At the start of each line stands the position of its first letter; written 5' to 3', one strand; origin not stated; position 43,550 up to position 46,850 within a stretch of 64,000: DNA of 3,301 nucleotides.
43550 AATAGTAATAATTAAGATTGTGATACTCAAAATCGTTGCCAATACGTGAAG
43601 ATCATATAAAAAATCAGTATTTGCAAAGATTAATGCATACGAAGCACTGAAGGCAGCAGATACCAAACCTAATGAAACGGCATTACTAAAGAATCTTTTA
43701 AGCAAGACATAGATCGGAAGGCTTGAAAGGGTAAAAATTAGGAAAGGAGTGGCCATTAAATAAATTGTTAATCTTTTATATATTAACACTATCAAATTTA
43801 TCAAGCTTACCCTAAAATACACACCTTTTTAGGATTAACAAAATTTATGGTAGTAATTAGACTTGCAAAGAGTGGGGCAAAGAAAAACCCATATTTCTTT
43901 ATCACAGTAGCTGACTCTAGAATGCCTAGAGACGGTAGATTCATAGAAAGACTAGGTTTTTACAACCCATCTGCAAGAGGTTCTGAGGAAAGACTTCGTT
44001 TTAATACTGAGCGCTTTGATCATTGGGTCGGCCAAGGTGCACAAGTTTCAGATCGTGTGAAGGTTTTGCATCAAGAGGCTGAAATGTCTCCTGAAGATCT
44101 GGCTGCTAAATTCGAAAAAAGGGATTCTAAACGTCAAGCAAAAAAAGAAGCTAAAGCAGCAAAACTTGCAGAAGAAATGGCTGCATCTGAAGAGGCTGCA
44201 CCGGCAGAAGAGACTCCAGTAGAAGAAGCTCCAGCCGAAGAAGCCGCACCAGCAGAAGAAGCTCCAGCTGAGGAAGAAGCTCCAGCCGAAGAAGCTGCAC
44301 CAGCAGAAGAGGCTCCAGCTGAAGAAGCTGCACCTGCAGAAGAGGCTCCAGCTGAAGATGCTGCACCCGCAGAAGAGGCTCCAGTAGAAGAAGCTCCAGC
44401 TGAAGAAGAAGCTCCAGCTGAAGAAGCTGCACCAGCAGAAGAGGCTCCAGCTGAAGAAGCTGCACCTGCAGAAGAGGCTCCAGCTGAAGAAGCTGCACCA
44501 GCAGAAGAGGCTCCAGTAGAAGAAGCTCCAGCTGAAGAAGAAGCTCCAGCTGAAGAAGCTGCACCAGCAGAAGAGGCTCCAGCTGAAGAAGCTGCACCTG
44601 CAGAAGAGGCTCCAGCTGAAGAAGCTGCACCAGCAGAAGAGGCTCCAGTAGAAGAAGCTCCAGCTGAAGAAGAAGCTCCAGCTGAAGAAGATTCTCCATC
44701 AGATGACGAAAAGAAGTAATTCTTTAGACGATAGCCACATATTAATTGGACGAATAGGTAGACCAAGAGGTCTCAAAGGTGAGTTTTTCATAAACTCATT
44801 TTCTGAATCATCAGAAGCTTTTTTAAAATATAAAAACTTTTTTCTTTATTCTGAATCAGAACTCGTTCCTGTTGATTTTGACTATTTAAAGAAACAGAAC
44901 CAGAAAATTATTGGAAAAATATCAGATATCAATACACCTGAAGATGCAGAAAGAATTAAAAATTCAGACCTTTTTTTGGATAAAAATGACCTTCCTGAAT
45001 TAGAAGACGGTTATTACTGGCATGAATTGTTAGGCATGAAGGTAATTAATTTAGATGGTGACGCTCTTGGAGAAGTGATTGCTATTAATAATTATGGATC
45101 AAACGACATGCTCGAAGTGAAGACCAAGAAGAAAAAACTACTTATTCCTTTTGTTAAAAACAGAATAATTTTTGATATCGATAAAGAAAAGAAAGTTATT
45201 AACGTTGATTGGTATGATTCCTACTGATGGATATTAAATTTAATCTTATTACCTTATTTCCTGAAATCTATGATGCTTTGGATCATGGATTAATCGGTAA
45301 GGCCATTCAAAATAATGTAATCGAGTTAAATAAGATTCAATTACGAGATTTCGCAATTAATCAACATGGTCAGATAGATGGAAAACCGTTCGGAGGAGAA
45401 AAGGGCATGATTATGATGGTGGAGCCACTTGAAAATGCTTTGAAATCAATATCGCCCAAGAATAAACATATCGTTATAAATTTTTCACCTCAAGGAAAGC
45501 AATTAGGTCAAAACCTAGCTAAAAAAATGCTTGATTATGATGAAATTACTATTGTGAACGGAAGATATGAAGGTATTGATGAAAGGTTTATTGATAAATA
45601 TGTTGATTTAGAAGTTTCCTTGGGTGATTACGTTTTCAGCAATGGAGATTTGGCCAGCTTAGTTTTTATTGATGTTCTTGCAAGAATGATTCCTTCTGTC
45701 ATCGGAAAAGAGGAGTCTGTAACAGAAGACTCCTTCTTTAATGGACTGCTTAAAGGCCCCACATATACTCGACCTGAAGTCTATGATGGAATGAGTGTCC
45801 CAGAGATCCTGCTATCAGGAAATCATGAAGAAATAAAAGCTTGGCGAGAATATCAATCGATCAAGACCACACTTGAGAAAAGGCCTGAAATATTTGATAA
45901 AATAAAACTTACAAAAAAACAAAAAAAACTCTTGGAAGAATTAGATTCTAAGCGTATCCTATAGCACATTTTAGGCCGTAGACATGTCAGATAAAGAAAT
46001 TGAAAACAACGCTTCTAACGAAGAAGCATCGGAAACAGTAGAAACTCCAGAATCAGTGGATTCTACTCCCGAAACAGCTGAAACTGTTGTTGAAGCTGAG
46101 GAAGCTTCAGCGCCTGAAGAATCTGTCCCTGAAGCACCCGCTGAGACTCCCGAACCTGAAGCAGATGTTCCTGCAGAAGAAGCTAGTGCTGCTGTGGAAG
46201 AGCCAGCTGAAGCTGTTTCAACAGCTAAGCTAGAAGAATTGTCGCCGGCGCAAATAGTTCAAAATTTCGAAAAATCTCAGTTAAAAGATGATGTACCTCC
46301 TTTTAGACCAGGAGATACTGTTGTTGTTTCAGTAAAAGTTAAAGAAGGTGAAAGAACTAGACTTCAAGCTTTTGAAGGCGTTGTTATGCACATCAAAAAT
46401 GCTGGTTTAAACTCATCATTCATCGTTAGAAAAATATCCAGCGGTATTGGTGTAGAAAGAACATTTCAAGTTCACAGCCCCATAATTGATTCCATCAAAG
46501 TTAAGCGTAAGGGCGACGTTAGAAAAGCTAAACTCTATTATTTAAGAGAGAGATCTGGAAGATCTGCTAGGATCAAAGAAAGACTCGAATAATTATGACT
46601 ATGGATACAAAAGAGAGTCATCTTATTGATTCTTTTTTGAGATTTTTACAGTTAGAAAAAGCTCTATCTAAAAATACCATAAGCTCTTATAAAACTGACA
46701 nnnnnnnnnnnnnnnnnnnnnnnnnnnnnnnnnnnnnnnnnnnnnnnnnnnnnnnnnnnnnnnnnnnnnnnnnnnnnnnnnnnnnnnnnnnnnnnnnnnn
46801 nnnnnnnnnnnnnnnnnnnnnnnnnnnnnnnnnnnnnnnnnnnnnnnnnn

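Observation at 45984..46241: L19, in the same operon, has a matching ~85-aa acidic N-terminal extension, or else an unusual 258-nt stop-free leader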

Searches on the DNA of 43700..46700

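Call 41: search_rna_families(source=window, start=43700, end=46700, threshold=evalue, max_evalue=1)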
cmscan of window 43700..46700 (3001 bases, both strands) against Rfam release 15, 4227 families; matches with E-value up to 1: 2.
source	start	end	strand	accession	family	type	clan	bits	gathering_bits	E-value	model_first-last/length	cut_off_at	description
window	44448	44651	-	RF01390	isrG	Gene; sRNA;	-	20.7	100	0.0089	1-279/279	no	isrG Hfq binding RNA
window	44229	44405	-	RF01390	isrG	Gene; sRNA;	-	19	100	0.028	34-231/279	no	isrG Hfq binding RNA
